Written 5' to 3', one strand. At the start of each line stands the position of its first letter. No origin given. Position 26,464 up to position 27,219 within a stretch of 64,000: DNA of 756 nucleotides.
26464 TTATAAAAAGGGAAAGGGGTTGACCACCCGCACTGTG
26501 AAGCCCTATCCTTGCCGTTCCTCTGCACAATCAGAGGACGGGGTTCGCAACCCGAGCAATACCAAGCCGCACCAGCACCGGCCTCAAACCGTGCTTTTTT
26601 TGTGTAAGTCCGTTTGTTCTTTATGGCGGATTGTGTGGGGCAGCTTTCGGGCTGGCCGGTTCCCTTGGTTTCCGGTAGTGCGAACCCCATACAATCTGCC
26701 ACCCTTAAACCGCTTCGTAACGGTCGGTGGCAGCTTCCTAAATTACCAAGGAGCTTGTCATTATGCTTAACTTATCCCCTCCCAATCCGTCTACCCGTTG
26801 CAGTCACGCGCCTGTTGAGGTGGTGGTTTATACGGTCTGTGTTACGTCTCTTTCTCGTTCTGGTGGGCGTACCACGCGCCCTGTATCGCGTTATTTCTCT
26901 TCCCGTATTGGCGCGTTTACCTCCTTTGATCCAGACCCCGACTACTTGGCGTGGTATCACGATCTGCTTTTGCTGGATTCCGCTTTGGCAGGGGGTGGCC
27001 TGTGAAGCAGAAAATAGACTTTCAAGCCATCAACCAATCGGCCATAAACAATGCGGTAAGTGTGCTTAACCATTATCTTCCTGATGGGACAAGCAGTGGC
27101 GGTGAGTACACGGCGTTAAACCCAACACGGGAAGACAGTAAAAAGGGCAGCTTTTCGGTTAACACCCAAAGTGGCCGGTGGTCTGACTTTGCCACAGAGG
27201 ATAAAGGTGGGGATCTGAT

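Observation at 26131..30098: About 245-bp inverted repeats carrying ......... iterons and AT-rich spacers flank the primase-helicase gene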

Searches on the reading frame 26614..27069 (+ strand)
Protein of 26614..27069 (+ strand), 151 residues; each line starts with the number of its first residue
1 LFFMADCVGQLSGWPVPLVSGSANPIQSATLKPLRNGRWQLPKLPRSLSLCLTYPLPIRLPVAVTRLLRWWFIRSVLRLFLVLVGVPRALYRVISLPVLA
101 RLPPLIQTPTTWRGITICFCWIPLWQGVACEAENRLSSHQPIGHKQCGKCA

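Call 10: search_protein_families(library=pfam, proteins=[window:26614-27069:+], max_evalue=0.01)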
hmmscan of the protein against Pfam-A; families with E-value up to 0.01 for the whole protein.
window:26614-27069:+ (151 aa): 0 families
